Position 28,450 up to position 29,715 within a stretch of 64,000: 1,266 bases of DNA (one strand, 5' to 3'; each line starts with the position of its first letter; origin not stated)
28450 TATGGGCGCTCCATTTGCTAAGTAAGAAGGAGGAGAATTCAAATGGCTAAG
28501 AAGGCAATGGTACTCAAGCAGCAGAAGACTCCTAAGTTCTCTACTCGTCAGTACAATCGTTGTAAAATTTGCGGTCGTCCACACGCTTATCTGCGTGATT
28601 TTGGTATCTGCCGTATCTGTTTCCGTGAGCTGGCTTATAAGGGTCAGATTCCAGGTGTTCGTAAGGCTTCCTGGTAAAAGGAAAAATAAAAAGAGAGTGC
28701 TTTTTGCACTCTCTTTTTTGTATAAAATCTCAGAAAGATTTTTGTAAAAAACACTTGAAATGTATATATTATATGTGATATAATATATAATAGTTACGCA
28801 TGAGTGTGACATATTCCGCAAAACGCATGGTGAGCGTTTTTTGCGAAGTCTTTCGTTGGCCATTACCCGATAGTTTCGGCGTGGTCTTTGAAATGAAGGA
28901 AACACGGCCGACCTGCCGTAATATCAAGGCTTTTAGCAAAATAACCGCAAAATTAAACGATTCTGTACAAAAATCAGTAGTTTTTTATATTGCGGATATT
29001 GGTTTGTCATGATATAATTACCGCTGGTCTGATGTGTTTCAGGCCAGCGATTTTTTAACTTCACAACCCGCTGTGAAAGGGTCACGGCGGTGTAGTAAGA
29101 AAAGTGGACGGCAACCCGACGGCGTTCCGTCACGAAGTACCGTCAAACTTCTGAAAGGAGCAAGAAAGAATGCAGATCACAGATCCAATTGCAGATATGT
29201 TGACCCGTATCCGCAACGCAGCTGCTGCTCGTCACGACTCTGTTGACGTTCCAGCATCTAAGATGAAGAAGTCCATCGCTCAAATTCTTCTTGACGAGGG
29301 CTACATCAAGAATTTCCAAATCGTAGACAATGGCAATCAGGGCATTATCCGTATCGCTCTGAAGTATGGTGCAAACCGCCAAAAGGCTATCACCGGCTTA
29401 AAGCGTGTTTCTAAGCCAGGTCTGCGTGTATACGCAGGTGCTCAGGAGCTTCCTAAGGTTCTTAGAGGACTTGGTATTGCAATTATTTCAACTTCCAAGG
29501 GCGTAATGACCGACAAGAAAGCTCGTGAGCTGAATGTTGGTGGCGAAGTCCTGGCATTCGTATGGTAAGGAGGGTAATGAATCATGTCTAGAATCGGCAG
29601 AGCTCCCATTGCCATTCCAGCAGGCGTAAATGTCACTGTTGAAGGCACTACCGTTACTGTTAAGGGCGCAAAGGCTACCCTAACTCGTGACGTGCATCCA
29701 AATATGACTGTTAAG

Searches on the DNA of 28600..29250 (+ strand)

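Call 4: search_rna_families(source=window, start=28600, end=29250, threshold=evalue, max_evalue=10, show_alignments=3)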
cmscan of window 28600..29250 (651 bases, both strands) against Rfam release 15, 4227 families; matches with E-value up to 10: 16.
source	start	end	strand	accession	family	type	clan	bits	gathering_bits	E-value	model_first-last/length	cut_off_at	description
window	28685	28744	-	RF02713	MCS4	Gene; sRNA;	-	24.5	56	0.34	1-123/123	no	Mycoplasma sRNA MCS4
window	28653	28726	+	RF02029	sraA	Gene; sRNA;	-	21.6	56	0.83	1-95/95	no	sraA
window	28658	28735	-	RF01212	sn2524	Gene; snRNA; snoRNA; CD-box;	-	21.5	44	0.87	1-109/109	no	Small nucleolar RNA sn2524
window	28688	28774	-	RF02432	SpF25_sRNA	Gene; sRNA;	-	20.3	48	1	1-102/102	no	Streptococcus sRNA SpF25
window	28620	28749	+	RF03096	RAGATH-19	Gene; sRNA;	-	18.5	85.6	2.2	1-141/141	no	RAGATH-19 RNA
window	28695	28756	+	RF03597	MIR6438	Gene; miRNA;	-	18.4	58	2.3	1-100/100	no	MIR6438 microRNA precursor family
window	29000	29058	+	RF02399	NsiR1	Gene; sRNA;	-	17.6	39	0.77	1-60/60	no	Nitrogen stress-induced RNA 1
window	28668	28759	-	RF00632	sxy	Cis-reg;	-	17.4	70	4.2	1-104/104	no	sxy 5' UTR element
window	28702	28751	+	RF03731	mir-7371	Gene; miRNA;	-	17.3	62.6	4.2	1-59/59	no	mir-7371 microRNA precursor family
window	28688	28718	+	RF04197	mir-9457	Gene; miRNA;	-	17.2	90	2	20-50/68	no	mir-9457 microRNA precursor family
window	28985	29091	+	RF01067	ATPC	Gene;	-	16.5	45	1.9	1-92/92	no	ATPC RNA motif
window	28688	28718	-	RF04197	mir-9457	Gene; miRNA;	-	16.4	90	3.3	20-50/68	no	mir-9457 microRNA precursor family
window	28688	28718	-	RF03623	mir-1252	Gene; miRNA;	-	16.3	70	9.7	1-65/65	no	mir-1252 microRNA precursor family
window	28650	28756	+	RF00190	SNORA16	Gene; snRNA; snoRNA; HACA-box;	CL00021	15.4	35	1.8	1-135/135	no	Small nucleolar RNA SNORA16B/SNORA16A family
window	29028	29074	-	RF02700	HtrA_thermometer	Cis-reg; thermoregulator;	-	15.4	52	7.4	1-46/46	no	HtrA 5' UTR thermometer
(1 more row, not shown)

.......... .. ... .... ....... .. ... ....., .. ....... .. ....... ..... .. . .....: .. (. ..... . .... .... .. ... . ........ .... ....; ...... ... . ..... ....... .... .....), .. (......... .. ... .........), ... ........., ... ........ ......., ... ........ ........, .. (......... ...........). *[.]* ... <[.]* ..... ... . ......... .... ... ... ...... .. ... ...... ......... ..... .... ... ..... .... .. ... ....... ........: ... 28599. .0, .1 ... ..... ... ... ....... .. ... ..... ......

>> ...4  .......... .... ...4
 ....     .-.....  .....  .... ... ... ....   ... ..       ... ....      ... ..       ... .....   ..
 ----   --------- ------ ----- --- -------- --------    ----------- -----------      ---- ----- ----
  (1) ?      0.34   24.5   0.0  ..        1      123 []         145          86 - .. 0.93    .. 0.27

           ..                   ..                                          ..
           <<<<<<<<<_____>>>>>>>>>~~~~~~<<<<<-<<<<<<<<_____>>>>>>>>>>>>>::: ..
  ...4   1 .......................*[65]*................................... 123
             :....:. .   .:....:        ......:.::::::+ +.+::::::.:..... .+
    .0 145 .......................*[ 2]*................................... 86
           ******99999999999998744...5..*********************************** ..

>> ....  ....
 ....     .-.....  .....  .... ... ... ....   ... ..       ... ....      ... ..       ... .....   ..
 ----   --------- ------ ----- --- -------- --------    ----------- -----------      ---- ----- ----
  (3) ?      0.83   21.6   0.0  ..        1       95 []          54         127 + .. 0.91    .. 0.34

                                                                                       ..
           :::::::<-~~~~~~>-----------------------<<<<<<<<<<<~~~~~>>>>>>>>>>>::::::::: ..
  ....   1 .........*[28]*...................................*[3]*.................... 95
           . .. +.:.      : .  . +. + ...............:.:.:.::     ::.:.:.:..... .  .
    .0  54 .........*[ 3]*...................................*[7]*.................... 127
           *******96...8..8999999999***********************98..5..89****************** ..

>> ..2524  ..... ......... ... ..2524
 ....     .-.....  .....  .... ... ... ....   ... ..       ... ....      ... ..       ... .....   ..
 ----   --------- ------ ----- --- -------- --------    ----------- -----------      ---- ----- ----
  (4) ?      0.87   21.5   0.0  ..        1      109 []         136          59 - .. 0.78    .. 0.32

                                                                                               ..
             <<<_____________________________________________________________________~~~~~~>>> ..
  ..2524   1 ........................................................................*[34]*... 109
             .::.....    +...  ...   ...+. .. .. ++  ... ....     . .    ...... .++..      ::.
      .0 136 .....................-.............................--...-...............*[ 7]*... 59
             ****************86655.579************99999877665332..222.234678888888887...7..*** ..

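Call 49: build_rna_model(alignment_id=A3)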
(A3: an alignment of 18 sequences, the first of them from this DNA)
Model R1 built from alignment A3 (18 sequences, 93 columns); structure: RNAalifold consensus.
model positions 81; base pairs 17; branch points 1; effective number of sequences 2.36; information 0.699 bits per position. Calibrated on 0.2 Mb of random sequence (short: E-values are rough).
structure used (alignment columns):
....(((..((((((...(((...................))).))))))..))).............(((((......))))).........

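Call 50: search_with_rna_model(model_id=R1, sources=[window, L004, L006, L008, L009, L010, L011, L012, L013, L014, L015, L016, L017, L018, L019, L020, L021, L022, L023, L024, L025, L026, L027, L028, L029, L030, L031, L032, L033, L034, L035, L036, L037, L038, L039, L040, L041, L042, L043, L044, L045, L046, L047, L048, L049, L050, L051, L052, L053, L054, L055, L056, L057, L058, L059, L060, L061, L062, L063, L064, L065, L066, L067, L068, L069, L070, L071, L072, L073, L074, L075, L076, L077, L078, L079, L080, L082, L101, L083, L087, L088, L095], max_evalue=10)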
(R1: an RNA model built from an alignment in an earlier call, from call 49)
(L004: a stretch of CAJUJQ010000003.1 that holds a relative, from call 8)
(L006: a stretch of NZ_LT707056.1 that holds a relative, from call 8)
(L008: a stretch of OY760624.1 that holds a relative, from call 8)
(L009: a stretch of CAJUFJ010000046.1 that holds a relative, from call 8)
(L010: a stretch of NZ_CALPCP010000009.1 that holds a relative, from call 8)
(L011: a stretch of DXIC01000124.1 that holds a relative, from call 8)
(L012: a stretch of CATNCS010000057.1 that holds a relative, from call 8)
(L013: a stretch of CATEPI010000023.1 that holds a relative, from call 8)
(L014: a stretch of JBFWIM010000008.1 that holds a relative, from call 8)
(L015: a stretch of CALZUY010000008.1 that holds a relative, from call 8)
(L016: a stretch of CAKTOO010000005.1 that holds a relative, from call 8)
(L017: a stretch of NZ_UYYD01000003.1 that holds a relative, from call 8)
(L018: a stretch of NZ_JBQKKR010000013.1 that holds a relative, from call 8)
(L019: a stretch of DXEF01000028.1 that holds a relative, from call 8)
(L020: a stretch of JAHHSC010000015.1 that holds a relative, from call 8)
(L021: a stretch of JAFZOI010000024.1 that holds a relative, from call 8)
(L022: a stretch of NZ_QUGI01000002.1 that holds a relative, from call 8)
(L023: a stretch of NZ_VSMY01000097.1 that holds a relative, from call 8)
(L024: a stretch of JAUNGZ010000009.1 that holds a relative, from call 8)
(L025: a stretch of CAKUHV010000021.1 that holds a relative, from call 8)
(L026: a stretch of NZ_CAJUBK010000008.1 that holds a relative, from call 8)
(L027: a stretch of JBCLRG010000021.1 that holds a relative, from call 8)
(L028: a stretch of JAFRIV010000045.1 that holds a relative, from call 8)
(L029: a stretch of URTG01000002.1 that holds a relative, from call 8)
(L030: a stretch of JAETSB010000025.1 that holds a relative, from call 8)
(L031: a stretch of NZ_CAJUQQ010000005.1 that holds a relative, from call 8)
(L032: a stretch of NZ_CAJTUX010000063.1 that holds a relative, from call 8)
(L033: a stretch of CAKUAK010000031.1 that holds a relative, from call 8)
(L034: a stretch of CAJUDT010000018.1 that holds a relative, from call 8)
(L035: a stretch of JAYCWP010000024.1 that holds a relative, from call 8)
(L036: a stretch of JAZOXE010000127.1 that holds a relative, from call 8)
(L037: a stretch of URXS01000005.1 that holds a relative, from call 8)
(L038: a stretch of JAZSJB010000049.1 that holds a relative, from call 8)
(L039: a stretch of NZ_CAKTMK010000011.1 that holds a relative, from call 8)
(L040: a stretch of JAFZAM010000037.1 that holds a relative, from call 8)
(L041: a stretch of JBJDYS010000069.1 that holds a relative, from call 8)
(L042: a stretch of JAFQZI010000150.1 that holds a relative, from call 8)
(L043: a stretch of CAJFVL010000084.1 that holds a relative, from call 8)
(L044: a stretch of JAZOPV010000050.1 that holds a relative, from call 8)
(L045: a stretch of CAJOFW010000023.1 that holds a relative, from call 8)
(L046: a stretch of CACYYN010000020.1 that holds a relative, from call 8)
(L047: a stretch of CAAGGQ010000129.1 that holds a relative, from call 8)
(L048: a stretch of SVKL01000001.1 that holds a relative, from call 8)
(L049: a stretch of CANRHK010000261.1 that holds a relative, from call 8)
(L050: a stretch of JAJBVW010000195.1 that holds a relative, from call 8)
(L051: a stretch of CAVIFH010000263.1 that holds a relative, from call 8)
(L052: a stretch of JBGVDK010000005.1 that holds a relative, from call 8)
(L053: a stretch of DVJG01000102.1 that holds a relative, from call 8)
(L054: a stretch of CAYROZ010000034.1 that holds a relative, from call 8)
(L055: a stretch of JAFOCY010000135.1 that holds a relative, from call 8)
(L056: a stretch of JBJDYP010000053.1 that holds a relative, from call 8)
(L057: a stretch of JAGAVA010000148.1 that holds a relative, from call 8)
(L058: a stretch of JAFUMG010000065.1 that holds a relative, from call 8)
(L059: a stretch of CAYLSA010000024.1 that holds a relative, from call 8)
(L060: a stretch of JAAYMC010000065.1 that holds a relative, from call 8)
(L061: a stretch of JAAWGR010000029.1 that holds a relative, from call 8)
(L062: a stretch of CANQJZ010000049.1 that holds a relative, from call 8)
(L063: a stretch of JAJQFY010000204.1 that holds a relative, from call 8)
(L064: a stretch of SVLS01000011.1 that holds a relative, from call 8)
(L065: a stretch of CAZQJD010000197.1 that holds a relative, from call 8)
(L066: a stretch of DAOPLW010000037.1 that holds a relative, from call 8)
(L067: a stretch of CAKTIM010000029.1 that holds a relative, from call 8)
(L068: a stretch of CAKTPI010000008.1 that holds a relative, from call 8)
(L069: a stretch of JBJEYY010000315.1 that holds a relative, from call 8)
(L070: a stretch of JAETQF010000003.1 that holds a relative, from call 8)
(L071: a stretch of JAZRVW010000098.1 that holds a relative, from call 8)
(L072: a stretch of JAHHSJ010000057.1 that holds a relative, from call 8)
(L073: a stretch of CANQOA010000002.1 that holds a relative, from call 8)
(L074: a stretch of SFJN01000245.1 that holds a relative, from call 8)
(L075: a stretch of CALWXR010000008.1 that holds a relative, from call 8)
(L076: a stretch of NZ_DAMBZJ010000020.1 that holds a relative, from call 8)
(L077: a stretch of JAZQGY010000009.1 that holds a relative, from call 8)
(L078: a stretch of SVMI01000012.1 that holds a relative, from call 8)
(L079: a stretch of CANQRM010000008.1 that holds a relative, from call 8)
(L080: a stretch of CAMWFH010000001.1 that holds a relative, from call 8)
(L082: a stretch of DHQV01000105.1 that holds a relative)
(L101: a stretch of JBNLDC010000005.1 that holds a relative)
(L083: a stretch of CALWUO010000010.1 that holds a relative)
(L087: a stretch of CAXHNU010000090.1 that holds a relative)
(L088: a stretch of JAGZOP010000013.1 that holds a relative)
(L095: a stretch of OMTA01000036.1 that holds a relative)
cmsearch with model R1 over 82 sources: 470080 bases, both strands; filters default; matches with E-value up to 10: 14.
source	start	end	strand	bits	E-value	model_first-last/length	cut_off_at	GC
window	28849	28928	+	82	5.8e-19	1-81/81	no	0.49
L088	7801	7879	+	81.7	7.4e-19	1-81/81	no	0.61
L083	7741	7820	+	78.8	4.3e-18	1-81/81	no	0.46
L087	4417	4507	+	67.7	3.6e-15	1-81/81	no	0.48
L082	3545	3601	-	23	0.0024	1-81/81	no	0.47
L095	4131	4146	-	15.9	0.19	57-72/81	no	0.69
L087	1710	1785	+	13.3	0.88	1-81/81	no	0.46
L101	6276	6355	-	13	1.1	1-81/81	no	0.54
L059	4621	4696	+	12.7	1.3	1-81/81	no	0.7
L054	4621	4696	+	12.4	1.5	1-81/81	no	0.7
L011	2584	2660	+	11.6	2.5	1-81/81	no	0.71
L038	1408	1470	-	10.9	3.8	1-81/81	no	0.59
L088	5957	6032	+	10.7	4.3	1-81/81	no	0.46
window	29008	29102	-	9.6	8.7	1-81/81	no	0.45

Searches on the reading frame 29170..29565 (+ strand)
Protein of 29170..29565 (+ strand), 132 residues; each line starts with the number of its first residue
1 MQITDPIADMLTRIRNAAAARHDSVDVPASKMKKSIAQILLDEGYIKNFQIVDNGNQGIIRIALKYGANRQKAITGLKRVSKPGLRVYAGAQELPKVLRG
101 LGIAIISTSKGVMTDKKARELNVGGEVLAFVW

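Call 8: find_related_loci(query=window:29170-29565:+, collection=genome_contigs, flank=2500)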
Query window:29170-29565:+ (132 aa) in genome_contigs; peptide patterns used: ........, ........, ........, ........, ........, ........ (x = any residue, [..] = any of these).
600 stretches matched a pattern (row limit reached: there are more); 562 encode a relative of the query (tblastn E <= 1e-3); the best 80 are kept; 80 distinct loci.
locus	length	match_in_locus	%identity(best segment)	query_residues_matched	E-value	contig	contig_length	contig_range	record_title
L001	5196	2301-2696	98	1-132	1e-83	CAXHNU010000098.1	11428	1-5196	MAG: uncultured Butyricicoccus sp. isolate ena-SAMPLE-TAB-22-03-2024-10:43:23:840-115498 genome assembly, contig: NODE_2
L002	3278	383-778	97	1-132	2e-83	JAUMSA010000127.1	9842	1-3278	MAG: Butyricicoccus sp. isolate D6_SB_30 k141_7688, whole genome shotgun sequence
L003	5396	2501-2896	93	1-132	2e-81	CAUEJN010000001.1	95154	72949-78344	MAG TPA_asm: uncultured Butyricicoccus sp. isolate SRR13494497_bin.2_MetaWRAP_v1.3_MAG genome assembly, contig: ERZ19211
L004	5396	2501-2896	91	1-132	1e-79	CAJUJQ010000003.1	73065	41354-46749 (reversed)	MAG TPA_asm: uncultured Clostridia bacterium isolate MGBC151848 genome assembly, contig: MGBC151848.3, whole genome shot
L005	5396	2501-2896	94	1-132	1e-82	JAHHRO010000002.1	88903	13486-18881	MAG: Butyricicoccus sp. isolate MAG032 MAG032_2, whole genome shotgun sequence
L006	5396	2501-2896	88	1-132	8e-77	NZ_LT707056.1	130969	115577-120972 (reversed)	Intestinibacillus massiliensis strain Marseille-P3216T, whole genome shotgun sequence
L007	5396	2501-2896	88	1-132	4e-75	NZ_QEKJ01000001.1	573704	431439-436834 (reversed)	Agathobaculum butyriciproducens strain DSM 100391 Ga0215719_101, whole genome shotgun sequence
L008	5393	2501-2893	88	1-132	1e-74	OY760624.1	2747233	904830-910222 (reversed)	MAG: Intestinibacillus sp. isolate e60dd884-f413-4272-a0f1-c97aaf1151c3 genome assembly, chromosome: 1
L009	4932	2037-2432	84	1-132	7e-74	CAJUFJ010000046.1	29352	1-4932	MAG TPA_asm: uncultured Oscillospiraceae bacterium isolate MGBC131434 genome assembly, contig: MGBC131434.46, whole geno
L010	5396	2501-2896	85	1-132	5e-74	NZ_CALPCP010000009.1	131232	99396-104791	Flintibacter muris strain DSM 110149 NODE_9_length_131232_cov_173.218139, whole genome shotgun sequence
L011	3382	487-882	87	1-132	9e-74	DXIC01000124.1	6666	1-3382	MAG TPA_asm: Candidatus Agathobaculum stercoravium isolate ChiW21-6059 ChiW21__C118005_L6666_SAMN06858703, whole genome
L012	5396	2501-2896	85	1-132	5e-74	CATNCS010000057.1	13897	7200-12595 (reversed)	MAG TPA_asm: uncultured Oscillospiraceae bacterium isolate MGG24285_1680015495 genome assembly, contig: SRR10593851_1734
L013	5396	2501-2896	84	1-132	7e-74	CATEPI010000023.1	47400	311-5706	MAG: uncultured Eubacteriales bacterium isolate extra-SRR8443403.13_1677803172 genome assembly, contig: NODE_218_length_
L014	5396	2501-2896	84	1-132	6e-74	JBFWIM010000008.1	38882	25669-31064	MAG: Intestinibacillus sp. isolate CA_2019_NHSR_105 NODE_2451_length_38882_cov_6.920139_NHSR, whole genome shotgun seque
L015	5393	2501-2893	87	1-132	2e-73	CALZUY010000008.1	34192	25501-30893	MAG: uncultured Clostridia bacterium isolate SRR5976186_bin.50_metaWRAP_v1.3_MAG genome assembly, contig: ERZ8810629.233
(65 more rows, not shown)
